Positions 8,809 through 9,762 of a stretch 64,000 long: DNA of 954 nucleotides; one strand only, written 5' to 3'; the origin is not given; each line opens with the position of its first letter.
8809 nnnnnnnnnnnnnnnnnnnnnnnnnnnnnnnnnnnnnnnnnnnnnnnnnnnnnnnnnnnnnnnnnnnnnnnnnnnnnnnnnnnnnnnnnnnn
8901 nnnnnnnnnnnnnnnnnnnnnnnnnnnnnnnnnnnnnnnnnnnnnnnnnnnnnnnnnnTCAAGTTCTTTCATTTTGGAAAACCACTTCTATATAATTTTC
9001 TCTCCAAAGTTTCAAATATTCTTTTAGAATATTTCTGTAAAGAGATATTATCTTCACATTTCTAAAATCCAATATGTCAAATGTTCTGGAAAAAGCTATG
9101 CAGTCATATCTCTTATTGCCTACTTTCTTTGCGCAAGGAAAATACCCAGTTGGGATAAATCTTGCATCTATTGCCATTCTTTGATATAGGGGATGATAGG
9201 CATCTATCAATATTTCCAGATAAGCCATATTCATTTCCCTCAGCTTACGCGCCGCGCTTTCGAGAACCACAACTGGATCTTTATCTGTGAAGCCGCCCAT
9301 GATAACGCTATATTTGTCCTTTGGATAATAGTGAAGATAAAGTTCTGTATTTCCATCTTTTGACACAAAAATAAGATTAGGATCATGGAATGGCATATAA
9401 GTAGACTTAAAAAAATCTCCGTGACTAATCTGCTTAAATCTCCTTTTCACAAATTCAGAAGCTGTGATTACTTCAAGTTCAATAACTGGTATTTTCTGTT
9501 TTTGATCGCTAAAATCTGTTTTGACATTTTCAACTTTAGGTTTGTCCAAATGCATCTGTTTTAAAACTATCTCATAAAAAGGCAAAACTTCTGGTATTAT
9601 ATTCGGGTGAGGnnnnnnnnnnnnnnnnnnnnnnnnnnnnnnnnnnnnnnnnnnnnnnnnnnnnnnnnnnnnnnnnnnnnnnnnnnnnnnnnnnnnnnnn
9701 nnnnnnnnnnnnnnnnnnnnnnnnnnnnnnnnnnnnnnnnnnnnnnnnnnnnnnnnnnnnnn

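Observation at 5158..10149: Translationally coupled GNAT / LuxE-like / LuxC::adenylase-fusion operon in a non-lux context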

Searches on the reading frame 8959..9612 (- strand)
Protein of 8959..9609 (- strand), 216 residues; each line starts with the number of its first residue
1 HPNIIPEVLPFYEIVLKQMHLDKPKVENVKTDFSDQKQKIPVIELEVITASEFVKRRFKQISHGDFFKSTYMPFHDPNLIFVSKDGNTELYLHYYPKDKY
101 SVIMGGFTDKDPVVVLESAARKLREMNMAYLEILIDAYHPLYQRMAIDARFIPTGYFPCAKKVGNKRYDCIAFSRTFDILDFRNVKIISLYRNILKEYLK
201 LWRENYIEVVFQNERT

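Call 90: search_protein_families(library=pfam, proteins=[window:8959-9609:-], max_evalue=10)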
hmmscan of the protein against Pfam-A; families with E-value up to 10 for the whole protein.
window:8959-9609:- (216 aa): 1 family
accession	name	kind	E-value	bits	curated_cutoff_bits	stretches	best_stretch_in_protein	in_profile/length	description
PF19097.5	Snu56_snRNP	-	0.098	11.8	25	1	184-213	338-366/438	Snu56-like U1 small nuclear ribonucleoprotein component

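Call 100: predict_structure(alignment_id=A4)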
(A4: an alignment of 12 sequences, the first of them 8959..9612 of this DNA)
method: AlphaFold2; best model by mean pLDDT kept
length: 217 residues; sequences in the alignment: 12
mean_pLDDT: 77.3   pTM: 0.77
mean pLDDT of the five models: 77.3, 74.3, 56.1, 54.8, 50.6
residues with pLDDT >= 90: 74; 70-90: 81; 50-70: 30; < 50: 32
segments of 3 or more residues with pLDDT < 50: 181-196, 203-217
pLDDT, mean of each block of 10 residues (from residue 1): 84 73 84 80 94 92 84 78 95 88 91 94 90 87 92 68 68 78 40 47 46 35
secondary structure, 60 per line:
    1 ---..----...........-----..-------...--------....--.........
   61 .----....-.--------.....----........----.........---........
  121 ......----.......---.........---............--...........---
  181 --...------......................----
elements in order: H10-20 E46-49 H52-61 H66-69 E80-84 E89-96 E101-109 H113-126 E131-137 H141-149 E153-164 E167-177 H192-213

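Call 102: fold_search(model_id=the predicted structure, library=pdb)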
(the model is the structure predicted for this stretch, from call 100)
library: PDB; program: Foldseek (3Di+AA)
matches with E <= 10: 760; with E <= 0.001: 75
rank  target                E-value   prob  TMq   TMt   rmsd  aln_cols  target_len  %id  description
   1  1vhs_B                1.8e-05  1.00  0.39  0.51   8.5       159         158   12  Crystal structure of a putative phosphinothricin N-acetyltransferase (released 2003-12-30)
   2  3dns_B                2.5e-05  1.00  0.35  0.54   7.1       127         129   11  The N-terminal domain of Ribosomal-protein-alanine acetyltransferase from Clostridium acetobutylicum ATCC 824 (released 2008-09-02)
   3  3fbu_A                5.8e-05  1.00  0.37  0.46   3.6       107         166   13  The crystal structure of the acetyltransferase (GNAT family) from Bacillus anthracis (released 2008-12-23)
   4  1vhs_A                1.0e-04  1.00  0.38  0.48   5.3       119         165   15  Crystal structure of a putative phosphinothricin N-acetyltransferase (released 2003-12-30)
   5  3g8w_A                1.1e-04  1.00  0.39  0.51   3.1       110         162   14  Crystal structure of a probable acetyltransferase from Staphylococcus epidermidis ATCC 12228 (released 2009-03-03)
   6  3owc_A                1.3e-04  1.00  0.38  0.47   3.0       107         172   11  Crystal structure of GNAT superfamily protein PA2578 from Pseudomonas aeruginosa (released 2010-11-03)
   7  3g8w_B                1.5e-04  1.00  0.39  0.50   3.2       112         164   14  Crystal structure of a probable acetyltransferase from Staphylococcus epidermidis ATCC 12228 (released 2009-03-03)
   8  2ae6_B                1.7e-04  1.00  0.36  0.50   3.6       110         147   10  Crystal Structure of Acetyltransferase of GNAT family from Enterococcus faecalis V583 (released 2005-09-06)
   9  7ypv_A                1.7e-04  1.00  0.34  0.42   9.1       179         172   11  Crystal structure of OrE-ST-F (released 2023-05-31)
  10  3fbu_B                2.0e-04  1.00  0.37  0.47   3.4       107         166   13  The crystal structure of the acetyltransferase (GNAT family) from Bacillus anthracis (released 2008-12-23)
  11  3pzj_A                2.0e-04  1.00  0.43  0.47   6.0       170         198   15  Crystal structure of a probable acetyltransferases (GNAT family) from Chromobacterium violaceum ATCC 12472 (released 2011-01-19)
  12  3r95_A                2.2e-04  1.00  0.38  0.45   2.9       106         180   13  Crystal structure of Microcin C7 self immunity acetyltransferase MccE in complex with Acetyl-CoA (released 2011-04-20)
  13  1z9u_B                2.4e-04  1.00  0.39  0.47   2.9       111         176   14  Structural Genomics, The crystal structure of the acetyl transferase, modifies N-terminal serine of 50S ribosomal subu (released 2005-07-05)
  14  1nsl_F                2.5e-04  1.00  0.39  0.46   5.5       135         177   11  Crystal structure of Probable acetyltransferase (released 2003-07-29)
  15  1s7n_A                2.7e-04  1.00  0.42  0.50  13.6       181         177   12  Ribosomal L7/L12 alpha-N-protein acetyltransferase in complex with Coenzyme A (CoA free sulfhydryl) (released 2005-03-15)
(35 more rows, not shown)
